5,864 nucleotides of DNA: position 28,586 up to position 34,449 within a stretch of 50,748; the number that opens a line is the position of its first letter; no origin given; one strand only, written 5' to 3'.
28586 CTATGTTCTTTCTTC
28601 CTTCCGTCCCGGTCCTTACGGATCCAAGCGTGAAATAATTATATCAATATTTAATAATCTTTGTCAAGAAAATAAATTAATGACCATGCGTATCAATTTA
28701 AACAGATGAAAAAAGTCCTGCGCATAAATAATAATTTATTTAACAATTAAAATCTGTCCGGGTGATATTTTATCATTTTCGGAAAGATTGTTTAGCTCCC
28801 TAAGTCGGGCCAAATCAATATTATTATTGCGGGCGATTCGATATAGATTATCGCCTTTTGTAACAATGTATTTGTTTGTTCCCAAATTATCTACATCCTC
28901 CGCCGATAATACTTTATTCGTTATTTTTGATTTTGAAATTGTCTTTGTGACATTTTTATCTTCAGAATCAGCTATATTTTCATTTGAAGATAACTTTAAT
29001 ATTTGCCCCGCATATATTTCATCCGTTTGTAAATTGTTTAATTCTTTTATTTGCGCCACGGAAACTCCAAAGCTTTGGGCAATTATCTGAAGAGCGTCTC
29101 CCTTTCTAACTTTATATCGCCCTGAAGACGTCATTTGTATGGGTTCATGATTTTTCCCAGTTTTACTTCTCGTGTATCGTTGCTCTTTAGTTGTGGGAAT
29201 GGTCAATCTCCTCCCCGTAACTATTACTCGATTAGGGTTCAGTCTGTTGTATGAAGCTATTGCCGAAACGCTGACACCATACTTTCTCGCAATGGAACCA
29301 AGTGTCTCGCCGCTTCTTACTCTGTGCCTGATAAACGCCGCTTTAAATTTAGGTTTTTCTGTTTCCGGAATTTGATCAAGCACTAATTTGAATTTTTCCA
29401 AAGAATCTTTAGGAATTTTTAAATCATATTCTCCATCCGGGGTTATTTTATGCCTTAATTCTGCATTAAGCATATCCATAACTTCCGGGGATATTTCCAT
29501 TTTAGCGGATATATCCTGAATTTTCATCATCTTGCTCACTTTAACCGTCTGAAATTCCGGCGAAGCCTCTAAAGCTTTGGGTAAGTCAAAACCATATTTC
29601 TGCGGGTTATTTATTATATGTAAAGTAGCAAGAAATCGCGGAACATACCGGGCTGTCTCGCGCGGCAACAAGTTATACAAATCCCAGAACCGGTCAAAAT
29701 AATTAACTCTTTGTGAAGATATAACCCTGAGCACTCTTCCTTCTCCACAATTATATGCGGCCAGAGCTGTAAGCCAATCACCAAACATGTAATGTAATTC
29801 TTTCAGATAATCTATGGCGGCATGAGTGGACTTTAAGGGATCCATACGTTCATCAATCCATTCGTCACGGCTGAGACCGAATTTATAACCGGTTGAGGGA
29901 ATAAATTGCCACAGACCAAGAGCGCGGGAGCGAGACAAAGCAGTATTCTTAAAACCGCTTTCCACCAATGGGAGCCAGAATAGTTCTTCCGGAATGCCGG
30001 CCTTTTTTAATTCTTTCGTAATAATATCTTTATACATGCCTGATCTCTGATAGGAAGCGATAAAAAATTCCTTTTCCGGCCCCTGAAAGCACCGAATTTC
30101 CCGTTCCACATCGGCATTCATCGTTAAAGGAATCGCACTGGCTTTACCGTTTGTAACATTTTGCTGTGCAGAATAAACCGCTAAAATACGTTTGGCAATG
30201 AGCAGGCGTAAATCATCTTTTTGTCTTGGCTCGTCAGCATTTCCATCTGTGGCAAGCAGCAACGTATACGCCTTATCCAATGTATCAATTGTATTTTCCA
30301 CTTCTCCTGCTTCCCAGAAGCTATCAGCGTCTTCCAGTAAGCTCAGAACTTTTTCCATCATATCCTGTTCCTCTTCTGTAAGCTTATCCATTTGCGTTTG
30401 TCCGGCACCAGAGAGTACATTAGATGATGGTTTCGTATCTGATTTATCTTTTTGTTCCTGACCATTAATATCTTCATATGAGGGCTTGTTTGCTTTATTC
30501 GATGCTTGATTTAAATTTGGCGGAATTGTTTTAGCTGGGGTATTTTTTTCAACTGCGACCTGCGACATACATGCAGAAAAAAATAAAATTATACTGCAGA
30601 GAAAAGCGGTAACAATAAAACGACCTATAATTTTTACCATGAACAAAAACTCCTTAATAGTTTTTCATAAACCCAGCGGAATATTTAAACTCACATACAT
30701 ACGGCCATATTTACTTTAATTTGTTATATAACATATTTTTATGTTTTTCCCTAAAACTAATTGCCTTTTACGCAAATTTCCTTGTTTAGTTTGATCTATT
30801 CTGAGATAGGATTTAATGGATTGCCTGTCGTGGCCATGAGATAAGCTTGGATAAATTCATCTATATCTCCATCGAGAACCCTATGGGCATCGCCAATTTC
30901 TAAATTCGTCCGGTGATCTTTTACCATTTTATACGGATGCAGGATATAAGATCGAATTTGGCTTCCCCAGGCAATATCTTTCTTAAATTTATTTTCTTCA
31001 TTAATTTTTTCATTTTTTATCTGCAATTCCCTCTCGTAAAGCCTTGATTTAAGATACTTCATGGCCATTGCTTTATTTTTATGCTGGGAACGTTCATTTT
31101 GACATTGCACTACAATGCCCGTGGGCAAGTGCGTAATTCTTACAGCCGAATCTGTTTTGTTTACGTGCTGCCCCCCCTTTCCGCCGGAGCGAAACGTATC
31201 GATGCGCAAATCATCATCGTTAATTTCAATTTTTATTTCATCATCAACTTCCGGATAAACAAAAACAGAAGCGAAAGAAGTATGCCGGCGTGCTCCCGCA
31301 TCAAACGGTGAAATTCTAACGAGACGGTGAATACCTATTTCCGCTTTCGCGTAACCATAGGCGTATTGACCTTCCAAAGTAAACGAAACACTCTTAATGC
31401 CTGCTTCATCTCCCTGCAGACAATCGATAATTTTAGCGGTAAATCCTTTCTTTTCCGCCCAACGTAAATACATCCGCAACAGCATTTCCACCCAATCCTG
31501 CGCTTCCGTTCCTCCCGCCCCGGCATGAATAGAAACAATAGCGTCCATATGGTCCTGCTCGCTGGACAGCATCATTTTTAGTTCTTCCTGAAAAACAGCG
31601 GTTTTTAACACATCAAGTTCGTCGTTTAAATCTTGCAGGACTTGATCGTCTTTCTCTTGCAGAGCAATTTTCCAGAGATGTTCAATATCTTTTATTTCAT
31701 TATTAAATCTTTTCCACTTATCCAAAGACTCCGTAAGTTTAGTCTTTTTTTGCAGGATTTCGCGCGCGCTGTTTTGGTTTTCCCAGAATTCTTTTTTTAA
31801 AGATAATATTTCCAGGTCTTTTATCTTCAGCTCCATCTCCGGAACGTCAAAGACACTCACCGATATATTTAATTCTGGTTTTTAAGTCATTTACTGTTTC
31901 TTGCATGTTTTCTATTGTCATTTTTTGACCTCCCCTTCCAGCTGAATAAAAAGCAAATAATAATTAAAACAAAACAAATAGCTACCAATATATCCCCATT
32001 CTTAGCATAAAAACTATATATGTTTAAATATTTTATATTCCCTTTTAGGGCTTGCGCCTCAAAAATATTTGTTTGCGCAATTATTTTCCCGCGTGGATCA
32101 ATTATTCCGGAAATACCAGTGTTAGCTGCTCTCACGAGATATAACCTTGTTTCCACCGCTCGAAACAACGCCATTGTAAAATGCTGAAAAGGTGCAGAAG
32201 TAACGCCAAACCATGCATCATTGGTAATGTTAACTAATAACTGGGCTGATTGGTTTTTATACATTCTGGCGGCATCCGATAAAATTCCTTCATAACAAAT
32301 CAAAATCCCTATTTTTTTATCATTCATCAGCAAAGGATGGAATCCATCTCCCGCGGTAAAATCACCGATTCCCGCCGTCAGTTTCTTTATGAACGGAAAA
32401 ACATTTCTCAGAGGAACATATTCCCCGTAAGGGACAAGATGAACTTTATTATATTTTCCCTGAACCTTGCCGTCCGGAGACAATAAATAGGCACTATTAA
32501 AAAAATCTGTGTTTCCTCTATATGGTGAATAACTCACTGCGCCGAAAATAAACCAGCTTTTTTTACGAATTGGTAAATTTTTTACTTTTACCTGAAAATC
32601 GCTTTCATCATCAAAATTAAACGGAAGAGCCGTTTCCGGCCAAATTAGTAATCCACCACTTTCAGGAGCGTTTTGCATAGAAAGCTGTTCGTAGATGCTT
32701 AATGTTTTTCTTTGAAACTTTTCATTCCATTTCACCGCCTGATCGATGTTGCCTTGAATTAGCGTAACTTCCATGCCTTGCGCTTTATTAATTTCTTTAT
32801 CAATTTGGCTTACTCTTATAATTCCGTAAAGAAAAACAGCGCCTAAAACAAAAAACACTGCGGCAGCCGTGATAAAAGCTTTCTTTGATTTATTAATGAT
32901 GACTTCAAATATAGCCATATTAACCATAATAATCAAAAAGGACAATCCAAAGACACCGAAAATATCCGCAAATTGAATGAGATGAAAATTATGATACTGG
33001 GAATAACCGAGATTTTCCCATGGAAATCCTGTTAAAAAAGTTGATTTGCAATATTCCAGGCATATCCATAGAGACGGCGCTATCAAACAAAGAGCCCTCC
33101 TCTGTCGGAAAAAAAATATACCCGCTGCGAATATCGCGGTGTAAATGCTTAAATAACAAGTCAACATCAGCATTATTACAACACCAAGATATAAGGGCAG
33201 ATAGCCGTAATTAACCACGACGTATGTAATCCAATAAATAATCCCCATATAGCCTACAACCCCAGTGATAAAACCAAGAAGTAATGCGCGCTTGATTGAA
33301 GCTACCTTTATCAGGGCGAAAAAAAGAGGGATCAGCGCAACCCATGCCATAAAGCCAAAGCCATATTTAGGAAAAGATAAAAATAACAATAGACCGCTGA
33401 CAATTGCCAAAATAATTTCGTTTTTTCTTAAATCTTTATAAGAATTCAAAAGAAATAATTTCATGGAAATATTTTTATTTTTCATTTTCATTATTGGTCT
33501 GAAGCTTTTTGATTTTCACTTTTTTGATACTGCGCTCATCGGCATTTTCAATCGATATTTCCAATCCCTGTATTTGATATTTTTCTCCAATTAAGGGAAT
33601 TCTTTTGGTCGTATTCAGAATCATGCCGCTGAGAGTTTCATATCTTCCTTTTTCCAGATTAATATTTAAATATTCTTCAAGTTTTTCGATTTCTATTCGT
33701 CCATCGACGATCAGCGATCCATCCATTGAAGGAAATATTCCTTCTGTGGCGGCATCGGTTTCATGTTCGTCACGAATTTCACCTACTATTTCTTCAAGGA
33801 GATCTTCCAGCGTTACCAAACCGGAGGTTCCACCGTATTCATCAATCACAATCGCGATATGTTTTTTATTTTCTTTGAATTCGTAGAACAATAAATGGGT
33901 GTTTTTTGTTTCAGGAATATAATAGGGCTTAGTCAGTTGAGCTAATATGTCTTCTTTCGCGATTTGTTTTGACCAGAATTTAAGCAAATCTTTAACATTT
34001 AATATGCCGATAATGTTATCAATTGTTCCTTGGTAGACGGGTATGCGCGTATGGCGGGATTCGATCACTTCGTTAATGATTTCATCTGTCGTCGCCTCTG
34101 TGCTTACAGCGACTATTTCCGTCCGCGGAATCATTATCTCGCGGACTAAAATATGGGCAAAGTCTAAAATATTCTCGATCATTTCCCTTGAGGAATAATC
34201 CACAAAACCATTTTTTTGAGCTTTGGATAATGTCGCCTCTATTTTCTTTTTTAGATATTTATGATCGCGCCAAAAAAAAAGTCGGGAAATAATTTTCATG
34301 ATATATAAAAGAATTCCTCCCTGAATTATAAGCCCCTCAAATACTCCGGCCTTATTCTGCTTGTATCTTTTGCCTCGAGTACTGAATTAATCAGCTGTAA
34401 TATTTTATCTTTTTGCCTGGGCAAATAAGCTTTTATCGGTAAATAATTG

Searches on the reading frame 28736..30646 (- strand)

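Call 45: search_protein_families(library=pfam, proteins=[window:28736-30646:-], max_evalue=0.00001)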
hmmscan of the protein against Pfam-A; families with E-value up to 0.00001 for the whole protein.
window:28736-30646:- (636 aa): 5 families
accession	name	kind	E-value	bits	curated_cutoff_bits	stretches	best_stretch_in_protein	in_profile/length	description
PF01476.26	LysM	-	8.1e-44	147.8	20.9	3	511-552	1-42/43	LysM domain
PF01464.25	SLT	-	4.4e-27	94.4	21.3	1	209-313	4-109/117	Transglycosylase SLT domain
PF23473.1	LysM3_LYK4_5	-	2e-14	53.8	29.3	0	511-545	5-39/48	LYK4/5 LysM3 domain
PF23446.1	LysM1_NFP_LYK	-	1.8e-08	35.6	36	0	447-485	16-55/60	NFP/LYK LysM1 domain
PF23577.1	LysM_RLK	-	2.6e-06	27.8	27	0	443-467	5-29/44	LysM domain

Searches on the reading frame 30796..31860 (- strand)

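Call 45: search_protein_families(library=pfam, proteins=[window:30796-31860:-], max_evalue=0.00001)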
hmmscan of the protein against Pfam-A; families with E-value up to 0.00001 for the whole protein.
window:30796-31860:- (354 aa): 2 families
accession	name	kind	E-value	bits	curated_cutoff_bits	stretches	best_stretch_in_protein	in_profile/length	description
PF03462.23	PCRF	-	9.4e-54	182.6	24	1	11-199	3-194/194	PCRF domain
PF00472.26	RF-1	-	4.9e-45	152.7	35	1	207-317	1-116/116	RF-1 domain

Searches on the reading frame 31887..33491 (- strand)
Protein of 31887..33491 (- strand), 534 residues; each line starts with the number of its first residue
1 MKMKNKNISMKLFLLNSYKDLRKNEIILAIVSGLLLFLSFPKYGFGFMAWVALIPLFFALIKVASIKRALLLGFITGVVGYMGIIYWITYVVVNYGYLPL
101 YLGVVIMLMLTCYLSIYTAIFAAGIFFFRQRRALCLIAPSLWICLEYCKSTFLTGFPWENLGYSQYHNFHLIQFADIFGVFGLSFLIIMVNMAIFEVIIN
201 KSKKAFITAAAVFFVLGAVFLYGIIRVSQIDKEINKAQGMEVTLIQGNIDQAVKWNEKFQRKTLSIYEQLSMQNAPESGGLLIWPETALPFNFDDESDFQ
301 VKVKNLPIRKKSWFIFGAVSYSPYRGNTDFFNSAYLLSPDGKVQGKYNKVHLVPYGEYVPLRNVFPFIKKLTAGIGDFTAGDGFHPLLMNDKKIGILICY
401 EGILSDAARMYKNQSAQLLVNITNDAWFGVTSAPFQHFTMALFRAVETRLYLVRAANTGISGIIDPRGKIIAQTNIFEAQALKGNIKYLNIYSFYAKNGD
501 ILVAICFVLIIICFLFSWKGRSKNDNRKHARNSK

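Call 45: search_protein_families(library=pfam, proteins=[window:31887-33491:-], max_evalue=0.00001)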
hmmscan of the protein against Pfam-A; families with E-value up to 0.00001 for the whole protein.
window:31887-33491:- (534 aa): 2 families
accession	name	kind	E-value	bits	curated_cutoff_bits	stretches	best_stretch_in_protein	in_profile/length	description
PF20154.4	LNT_N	-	4e-40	138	27.1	1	32-192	1-158/159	Apolipoprotein N-acyltransferase N-terminal domain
PF00795.27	CN_hydrolase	-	6.9e-33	114.5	23.2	1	242-484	2-244/256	Carbon-nitrogen hydrolase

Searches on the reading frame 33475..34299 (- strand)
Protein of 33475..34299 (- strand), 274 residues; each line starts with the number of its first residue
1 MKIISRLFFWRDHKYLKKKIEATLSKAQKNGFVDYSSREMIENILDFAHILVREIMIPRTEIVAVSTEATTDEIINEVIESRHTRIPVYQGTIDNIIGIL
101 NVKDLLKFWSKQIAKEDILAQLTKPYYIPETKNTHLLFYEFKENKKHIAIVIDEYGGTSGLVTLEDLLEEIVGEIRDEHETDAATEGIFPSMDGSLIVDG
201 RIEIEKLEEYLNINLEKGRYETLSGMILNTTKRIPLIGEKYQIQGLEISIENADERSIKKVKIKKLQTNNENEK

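Call 45: search_protein_families(library=pfam, proteins=[window:33475-34299:-], max_evalue=0.00001)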
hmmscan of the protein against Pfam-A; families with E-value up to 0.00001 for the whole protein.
window:33475-34299:- (274 aa): 2 families
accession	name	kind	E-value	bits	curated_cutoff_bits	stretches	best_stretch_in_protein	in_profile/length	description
PF03471.22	CorC_HlyC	-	2e-21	76.2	27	1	193-266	5-80/81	Transporter associated domain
PF00571.33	CBS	-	3e-14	53.5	24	1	52-108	1-54/57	CBS domain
